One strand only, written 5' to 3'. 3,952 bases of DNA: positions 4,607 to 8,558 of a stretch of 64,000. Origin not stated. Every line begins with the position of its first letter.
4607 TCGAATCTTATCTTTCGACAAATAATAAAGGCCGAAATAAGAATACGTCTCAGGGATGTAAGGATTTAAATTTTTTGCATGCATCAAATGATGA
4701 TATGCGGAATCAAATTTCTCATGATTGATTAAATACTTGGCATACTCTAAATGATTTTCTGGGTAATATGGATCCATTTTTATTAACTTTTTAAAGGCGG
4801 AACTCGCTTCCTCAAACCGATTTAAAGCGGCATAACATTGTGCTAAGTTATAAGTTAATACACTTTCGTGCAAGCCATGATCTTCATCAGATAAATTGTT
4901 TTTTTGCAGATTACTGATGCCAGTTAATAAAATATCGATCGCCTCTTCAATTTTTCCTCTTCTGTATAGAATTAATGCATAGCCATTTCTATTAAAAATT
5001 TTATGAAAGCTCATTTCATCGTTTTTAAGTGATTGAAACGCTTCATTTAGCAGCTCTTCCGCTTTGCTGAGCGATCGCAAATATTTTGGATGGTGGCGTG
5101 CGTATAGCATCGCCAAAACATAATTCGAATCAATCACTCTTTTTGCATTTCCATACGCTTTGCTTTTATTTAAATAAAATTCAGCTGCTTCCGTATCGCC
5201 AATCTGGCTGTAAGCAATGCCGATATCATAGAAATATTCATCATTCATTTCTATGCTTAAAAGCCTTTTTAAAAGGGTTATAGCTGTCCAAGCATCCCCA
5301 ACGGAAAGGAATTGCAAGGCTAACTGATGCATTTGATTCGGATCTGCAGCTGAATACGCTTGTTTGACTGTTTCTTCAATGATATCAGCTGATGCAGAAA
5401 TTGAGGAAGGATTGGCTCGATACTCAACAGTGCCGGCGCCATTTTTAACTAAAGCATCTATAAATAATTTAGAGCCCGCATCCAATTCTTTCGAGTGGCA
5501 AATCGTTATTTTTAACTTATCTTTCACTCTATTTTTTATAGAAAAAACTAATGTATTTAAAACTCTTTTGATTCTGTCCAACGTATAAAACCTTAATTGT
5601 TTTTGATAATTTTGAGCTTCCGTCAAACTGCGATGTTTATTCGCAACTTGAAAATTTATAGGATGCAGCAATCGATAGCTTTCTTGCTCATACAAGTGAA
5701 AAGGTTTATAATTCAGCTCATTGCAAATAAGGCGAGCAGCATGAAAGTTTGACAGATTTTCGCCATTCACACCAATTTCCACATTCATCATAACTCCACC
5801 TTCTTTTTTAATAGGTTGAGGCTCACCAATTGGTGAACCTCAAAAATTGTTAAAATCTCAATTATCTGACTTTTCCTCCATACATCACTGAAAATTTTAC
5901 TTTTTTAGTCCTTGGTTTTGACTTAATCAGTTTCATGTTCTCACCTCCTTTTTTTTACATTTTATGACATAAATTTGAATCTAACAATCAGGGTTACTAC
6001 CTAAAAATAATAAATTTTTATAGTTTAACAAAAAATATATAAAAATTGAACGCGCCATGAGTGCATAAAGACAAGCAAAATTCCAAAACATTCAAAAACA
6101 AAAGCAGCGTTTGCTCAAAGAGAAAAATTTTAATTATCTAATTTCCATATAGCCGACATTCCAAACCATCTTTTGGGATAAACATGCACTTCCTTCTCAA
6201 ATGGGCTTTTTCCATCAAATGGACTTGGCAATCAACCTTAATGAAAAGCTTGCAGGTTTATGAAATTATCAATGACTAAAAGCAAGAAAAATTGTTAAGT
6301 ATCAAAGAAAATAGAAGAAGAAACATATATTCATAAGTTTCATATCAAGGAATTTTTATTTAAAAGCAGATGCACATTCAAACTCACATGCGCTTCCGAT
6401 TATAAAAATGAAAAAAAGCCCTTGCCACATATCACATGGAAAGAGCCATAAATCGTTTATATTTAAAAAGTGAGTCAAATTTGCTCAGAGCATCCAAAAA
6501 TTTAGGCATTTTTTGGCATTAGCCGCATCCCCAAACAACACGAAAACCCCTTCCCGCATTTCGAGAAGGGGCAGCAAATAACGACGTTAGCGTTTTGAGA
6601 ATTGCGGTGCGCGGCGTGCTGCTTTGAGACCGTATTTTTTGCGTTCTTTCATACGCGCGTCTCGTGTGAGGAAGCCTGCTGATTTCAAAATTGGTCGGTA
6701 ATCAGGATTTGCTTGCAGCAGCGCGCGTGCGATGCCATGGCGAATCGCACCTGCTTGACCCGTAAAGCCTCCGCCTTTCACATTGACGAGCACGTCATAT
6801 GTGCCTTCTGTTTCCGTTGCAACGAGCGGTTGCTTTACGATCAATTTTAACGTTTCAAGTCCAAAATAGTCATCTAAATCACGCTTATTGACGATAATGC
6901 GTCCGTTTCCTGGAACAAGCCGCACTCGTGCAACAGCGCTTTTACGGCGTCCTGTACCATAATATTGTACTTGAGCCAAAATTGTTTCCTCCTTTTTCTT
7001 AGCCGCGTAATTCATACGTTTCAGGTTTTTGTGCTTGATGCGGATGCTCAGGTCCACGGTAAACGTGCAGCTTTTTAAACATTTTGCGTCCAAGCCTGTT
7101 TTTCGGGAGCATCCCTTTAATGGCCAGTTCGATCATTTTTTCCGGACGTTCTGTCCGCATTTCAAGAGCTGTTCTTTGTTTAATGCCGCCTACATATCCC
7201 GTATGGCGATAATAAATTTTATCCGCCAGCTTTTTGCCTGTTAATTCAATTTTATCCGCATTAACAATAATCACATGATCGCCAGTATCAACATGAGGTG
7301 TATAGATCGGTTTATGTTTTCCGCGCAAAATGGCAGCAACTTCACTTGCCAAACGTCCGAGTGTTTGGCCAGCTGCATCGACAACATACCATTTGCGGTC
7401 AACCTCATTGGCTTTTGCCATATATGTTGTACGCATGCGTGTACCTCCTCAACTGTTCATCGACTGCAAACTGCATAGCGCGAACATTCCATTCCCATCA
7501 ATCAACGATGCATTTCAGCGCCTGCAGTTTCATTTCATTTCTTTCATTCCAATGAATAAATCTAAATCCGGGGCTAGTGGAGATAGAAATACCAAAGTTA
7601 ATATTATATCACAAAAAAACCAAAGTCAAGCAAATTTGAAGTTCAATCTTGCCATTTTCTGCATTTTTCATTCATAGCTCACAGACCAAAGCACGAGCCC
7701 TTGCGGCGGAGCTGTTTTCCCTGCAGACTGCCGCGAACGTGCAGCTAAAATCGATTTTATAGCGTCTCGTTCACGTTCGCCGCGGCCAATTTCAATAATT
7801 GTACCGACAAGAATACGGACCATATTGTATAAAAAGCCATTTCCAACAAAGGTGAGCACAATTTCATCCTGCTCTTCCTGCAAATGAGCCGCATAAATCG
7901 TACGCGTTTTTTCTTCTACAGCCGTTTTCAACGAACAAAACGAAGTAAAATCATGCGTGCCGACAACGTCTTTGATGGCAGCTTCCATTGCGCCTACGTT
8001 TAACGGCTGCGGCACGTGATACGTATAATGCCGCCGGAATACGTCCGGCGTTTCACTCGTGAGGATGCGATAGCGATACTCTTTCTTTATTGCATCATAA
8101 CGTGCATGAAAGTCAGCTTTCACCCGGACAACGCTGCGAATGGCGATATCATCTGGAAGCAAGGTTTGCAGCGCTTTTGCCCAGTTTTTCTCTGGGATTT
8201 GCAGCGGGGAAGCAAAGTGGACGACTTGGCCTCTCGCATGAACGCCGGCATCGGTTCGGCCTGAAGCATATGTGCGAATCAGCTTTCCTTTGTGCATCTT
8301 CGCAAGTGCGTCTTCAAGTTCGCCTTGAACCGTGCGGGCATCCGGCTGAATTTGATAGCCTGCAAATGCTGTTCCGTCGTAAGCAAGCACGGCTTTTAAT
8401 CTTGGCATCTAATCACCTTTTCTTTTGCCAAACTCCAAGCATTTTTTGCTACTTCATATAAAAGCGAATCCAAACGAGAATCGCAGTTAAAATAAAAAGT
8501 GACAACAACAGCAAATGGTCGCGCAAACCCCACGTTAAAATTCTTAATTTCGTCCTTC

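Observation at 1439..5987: Uncharacterised peptide-centred operon: 24-aa polycationic peptide + TPR protein + MFS transporter + cytoplasmic S9 peptidase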

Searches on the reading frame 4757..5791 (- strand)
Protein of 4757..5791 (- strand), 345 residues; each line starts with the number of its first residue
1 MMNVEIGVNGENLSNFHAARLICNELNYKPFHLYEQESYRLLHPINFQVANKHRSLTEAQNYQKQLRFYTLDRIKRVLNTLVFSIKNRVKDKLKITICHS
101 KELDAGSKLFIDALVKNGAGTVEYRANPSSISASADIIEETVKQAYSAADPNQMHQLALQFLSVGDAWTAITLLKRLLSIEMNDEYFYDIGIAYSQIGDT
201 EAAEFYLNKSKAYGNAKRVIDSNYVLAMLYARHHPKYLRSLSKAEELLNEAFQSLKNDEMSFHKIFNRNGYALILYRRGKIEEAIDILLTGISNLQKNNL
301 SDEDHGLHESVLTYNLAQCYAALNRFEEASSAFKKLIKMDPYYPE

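Call 78: search_protein_representatives(protein=window:4757-5791:-)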
Query: 345 residues. Proteins with E-value up to 0.001 (for the whole library): 443; up to 1e-10: 238; up to 1e-30: 44. The best 150 are listed.
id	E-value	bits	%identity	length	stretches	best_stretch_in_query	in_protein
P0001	1.8e-222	753.7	100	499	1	2-345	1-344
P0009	1.9e-76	273.9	51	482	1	10-345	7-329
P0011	2.8e-75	270.1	48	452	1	51-343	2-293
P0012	3.6e-65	236.9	45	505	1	15-345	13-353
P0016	8.1e-47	176.6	34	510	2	8-345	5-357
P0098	1.3e-46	176.0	37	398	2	144-345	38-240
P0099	2.3e-45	171.8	35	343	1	15-343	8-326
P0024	3.8e-45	171.1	35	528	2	19-343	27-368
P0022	6.6e-44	167.0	35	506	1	3-345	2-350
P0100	1.3e-43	166.0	38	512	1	53-345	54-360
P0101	4.7e-43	164.2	35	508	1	12-345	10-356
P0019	8.5e-42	160.1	34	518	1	11-345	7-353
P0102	1.1e-41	159.7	36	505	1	37-343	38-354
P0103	1.9e-41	158.9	36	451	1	15-345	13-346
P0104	3.7e-41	158.0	32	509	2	16-345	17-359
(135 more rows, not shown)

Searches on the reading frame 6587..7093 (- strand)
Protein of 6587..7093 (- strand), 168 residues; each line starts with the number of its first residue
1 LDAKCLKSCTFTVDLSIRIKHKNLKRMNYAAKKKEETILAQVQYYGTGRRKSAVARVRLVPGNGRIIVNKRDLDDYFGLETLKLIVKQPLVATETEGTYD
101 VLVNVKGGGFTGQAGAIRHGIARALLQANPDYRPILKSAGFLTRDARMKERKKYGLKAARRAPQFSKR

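Call 7: search_protein_families(library=pfam, proteins=[window:6587-7093:-], max_evalue=0.01)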
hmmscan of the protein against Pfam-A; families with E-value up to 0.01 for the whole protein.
window:6587-7093:- (168 aa): 1 family
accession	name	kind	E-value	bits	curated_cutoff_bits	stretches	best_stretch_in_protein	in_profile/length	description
PF00380.25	Ribosomal_S9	-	1.3e-50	171.4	22.5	1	48-168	1-121/121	Ribosomal protein S9/S16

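Call 8: search_protein_families(library=ncbifam, proteins=[window:6587-7093:-], max_evalue=0.01)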
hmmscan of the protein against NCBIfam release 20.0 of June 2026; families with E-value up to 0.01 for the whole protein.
window:6587-7093:- (168 aa): 3 families
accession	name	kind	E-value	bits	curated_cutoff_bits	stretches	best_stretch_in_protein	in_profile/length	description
NF001099.0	PRK00132.1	equivalog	3.8e-59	198.6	112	1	41-168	3-130/130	30S ribosomal protein S9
NF001749.0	PRK00474.1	equivalog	2.8e-20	72.9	147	1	46-168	7-134/134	30S ribosomal protein S9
TIGR03627.1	uS9_arch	equivalog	1.6e-19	70.5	162.75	1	47-168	5-130/130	30S ribosomal protein S9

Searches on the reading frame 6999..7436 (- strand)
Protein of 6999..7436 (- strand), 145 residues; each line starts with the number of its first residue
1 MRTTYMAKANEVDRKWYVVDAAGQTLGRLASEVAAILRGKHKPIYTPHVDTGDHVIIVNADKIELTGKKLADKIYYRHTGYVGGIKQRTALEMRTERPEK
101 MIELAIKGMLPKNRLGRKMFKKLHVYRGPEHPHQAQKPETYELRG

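Call 7: search_protein_families(library=pfam, proteins=[window:6999-7436:-], max_evalue=0.01)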
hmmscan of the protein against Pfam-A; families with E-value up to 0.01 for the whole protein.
window:6999-7436:- (145 aa): 1 family
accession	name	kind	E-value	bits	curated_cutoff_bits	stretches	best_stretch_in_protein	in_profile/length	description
PF00572.24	Ribosomal_L13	-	1.7e-51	173.8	23.8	1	14-132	1-119/119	Ribosomal protein L13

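Call 8: search_protein_families(library=ncbifam, proteins=[window:6999-7436:-], max_evalue=0.01)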
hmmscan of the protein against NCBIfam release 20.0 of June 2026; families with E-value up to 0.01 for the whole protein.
window:6999-7436:- (145 aa): 3 families
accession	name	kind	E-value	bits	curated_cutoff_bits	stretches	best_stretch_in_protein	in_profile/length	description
TIGR01066.1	rplM_bact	equivalog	1.7e-67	225.6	93.05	1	5-142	2-140/141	50S ribosomal protein L13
NF005004.0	PRK06394.1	equivalog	1.7e-16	60.5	146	1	14-137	4-115/149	50S ribosomal protein L13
TIGR01077.1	L13_A_E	equivalog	4.9e-15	56.1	98.9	1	18-138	2-111/141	50S ribosomal protein L13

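Call 101: find_encoding_contigs(protein=window:6999-7436:-, flank=3000, max_places=4)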
Protein window:6999-7436:- (145 aa): 16 contigs read that carry it; 4 places shown.
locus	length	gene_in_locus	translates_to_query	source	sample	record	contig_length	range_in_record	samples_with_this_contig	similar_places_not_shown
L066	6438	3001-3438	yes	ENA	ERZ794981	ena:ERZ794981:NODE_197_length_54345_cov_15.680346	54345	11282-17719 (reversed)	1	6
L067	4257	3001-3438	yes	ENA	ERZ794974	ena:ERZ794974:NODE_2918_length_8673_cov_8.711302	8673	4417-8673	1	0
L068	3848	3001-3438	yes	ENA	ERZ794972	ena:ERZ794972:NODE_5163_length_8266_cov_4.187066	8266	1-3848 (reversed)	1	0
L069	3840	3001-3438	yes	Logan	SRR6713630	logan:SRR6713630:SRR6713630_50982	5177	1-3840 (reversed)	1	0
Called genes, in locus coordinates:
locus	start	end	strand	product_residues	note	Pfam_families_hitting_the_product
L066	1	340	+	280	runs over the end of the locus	PF00005:ABC_tran, PF02463:SMC_N, PF13304:AAA_21 (faint), PF13401:AAA_22 (faint), PF27471:EcfA1_C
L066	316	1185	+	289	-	PF00005:ABC_tran, PF02463:SMC_N (weak), PF13401:AAA_22 (faint), PF13304:AAA_21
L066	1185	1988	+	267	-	PF02361:CbiQ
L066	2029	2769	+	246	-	PF01416:PseudoU_synth_1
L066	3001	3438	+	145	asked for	PF00572:Ribosomal_L13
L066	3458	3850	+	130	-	PF00380:Ribosomal_S9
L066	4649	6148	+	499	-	PF23914:TPR_CcmH_CycH (faint), PF12895:ANAPC3 (faint), PF13174:TPR_6 (faint), PF13428:TPR_14 (faint), PF13432:TPR_16 (faint), PF14559:TPR_19 (faint), PF25063:ARM_TT21_C (weak), PF13424:TPR_12 (weak), +3 more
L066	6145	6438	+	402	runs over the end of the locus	PF07690:MFS_1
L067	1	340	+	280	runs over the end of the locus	PF00005:ABC_tran, PF02463:SMC_N, PF13304:AAA_21 (faint), PF13401:AAA_22 (faint), PF27471:EcfA1_C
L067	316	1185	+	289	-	PF00005:ABC_tran, PF02463:SMC_N (weak), PF13401:AAA_22 (faint), PF13304:AAA_21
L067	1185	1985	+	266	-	PF02361:CbiQ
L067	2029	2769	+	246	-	PF01416:PseudoU_synth_1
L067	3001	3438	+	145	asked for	PF00572:Ribosomal_L13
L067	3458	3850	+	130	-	PF00380:Ribosomal_S9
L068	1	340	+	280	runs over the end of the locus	PF00005:ABC_tran, PF02463:SMC_N, PF13304:AAA_21 (faint), PF13401:AAA_22 (faint), PF27471:EcfA1_C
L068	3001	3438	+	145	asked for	PF00572:Ribosomal_L13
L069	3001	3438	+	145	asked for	PF00572:Ribosomal_L13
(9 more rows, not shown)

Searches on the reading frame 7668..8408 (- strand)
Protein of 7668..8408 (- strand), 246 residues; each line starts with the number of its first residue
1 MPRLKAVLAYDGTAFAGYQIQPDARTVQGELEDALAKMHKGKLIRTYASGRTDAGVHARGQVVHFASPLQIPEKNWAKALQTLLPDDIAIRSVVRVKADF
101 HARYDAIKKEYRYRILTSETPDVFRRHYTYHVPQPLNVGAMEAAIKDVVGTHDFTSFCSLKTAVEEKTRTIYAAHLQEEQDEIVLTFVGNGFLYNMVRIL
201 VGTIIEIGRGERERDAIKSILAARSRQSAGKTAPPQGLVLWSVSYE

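Call 57: list_cluster_members(proteins=[window:7668-8408:-, window:6999-7436:-, P0072, P0002, window:8449-9252:-])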
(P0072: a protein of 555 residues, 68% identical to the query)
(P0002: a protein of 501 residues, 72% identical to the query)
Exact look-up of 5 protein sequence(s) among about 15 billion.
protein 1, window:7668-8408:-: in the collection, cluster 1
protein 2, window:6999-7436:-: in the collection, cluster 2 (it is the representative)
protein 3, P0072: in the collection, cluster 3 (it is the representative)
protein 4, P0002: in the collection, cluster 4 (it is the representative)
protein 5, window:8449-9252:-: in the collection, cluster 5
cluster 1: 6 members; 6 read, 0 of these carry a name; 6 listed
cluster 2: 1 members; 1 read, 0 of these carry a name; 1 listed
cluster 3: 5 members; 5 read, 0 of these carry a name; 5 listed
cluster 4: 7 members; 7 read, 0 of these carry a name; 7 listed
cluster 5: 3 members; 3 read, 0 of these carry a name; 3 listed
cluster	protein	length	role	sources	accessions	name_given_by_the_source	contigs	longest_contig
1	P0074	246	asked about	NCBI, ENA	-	-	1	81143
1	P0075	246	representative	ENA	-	-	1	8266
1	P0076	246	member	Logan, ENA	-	-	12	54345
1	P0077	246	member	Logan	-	-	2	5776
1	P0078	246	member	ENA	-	-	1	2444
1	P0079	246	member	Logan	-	-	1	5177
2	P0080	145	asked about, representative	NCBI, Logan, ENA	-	-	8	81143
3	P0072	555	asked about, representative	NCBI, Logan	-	-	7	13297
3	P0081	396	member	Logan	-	-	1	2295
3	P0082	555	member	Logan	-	-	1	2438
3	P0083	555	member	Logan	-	-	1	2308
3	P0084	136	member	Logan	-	-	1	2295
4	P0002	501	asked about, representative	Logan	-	-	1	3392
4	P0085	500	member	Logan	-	-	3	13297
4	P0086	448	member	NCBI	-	-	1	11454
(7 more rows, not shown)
